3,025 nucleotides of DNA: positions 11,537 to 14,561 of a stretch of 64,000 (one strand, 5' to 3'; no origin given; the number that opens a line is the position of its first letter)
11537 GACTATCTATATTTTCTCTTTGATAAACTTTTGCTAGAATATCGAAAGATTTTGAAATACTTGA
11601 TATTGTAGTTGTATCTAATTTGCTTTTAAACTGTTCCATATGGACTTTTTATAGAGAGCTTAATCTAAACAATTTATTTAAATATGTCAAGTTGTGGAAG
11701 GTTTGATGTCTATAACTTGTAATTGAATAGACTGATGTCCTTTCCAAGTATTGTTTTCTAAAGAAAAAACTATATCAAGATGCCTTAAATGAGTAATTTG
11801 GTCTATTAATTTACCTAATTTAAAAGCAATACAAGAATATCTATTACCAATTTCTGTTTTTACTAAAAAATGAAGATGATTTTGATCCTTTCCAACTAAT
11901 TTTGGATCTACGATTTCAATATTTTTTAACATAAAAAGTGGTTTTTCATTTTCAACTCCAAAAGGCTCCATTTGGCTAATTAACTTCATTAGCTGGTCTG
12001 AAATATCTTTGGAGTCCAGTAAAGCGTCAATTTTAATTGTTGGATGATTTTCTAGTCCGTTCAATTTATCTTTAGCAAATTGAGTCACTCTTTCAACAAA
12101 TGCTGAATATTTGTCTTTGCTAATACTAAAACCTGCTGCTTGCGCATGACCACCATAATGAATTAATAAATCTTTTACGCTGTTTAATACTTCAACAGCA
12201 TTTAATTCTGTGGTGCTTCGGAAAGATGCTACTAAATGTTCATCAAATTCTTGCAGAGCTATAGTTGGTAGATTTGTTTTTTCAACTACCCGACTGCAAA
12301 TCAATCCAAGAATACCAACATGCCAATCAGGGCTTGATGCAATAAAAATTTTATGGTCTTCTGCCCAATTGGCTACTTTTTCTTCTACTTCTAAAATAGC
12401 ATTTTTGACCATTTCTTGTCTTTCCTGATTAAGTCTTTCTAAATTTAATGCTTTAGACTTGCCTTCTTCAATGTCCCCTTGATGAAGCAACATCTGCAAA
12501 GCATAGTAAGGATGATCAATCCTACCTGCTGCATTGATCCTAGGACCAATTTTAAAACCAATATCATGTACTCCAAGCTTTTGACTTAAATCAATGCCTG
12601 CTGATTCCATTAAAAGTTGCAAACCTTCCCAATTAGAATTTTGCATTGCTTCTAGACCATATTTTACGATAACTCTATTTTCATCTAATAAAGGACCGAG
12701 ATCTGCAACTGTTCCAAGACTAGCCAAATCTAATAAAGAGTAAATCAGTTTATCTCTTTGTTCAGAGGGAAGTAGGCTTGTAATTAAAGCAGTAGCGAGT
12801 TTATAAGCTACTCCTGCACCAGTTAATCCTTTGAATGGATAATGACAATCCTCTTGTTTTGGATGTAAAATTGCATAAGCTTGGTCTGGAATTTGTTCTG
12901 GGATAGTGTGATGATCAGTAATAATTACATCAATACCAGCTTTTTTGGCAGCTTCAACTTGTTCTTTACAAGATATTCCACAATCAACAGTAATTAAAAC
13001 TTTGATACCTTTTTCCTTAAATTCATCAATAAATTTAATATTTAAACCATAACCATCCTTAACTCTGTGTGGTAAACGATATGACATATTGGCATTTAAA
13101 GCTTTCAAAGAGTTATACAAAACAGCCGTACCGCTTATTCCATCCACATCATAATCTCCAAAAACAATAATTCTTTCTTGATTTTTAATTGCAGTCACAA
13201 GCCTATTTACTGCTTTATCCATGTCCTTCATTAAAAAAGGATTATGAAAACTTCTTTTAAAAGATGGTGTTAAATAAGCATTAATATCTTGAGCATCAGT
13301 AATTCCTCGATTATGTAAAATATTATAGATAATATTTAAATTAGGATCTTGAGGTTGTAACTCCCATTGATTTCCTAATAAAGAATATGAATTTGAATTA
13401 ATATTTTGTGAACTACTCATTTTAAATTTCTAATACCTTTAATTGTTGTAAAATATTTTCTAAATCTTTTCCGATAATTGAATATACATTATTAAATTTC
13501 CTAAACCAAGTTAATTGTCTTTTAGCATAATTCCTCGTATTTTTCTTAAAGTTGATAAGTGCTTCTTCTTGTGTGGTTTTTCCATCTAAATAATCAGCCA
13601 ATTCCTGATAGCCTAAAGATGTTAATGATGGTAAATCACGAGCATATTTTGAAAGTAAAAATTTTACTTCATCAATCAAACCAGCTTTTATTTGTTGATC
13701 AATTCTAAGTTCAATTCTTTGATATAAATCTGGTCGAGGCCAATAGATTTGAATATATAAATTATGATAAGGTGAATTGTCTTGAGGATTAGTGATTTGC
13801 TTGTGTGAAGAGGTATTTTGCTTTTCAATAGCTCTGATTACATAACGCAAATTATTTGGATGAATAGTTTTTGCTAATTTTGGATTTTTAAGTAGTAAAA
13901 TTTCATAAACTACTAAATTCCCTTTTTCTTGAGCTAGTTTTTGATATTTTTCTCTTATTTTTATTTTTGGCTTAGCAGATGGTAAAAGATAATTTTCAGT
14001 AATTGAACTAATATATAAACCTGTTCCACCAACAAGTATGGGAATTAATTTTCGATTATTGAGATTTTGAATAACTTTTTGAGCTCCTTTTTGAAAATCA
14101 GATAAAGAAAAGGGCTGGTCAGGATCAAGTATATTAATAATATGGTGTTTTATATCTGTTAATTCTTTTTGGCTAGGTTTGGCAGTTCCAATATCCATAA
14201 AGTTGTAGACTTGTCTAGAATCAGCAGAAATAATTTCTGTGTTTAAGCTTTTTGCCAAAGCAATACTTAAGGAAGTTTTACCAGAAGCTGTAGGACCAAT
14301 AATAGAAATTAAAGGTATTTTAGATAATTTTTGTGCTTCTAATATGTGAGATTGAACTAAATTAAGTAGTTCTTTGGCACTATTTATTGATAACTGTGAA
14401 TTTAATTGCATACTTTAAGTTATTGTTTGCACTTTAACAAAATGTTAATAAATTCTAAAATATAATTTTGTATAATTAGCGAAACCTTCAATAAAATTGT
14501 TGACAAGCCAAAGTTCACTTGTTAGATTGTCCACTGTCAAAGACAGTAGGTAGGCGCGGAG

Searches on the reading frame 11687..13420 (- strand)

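Call 52: search_protein_families(library=pfam, proteins=[window:11687-13420:-], max_evalue=0.001)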
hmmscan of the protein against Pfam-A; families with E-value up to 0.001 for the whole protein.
window:11687-13420:- (577 aa): 3 families
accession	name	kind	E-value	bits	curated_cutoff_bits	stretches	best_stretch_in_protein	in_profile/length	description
PF17768.7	RecJ_OB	-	3e-29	101.7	27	1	464-571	1-107/107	RecJ OB domain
PF01368.27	DHH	-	2.5e-26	92.8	28.1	1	83-237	1-125/125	DHH family, N-terminal domain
PF02272.25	DHHA1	-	1.7e-11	44.9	25.9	1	357-450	3-101/102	DHHA1 domain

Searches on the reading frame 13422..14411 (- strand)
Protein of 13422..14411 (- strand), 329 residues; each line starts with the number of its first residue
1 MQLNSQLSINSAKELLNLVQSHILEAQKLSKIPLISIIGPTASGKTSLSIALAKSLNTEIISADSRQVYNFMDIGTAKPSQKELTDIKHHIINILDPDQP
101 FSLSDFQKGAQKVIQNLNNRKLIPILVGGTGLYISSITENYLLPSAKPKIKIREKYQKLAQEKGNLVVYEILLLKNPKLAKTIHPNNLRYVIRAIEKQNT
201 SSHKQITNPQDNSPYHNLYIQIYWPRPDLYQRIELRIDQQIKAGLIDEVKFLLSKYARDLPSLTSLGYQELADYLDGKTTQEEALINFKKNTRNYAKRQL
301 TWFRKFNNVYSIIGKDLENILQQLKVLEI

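Call 52: search_protein_families(library=pfam, proteins=[window:13422-14411:-], max_evalue=0.001)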
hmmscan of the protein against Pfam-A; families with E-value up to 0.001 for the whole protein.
window:13422-14411:- (329 aa): 2 families
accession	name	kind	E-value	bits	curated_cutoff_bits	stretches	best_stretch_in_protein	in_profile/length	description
PF01715.23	IPPT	-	1.4e-72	244.7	23.6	1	67-305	1-242/243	IPP transferase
PF01745.22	IPT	-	4.4e-08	33.3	20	1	36-88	5-57/233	Isopentenyl transferase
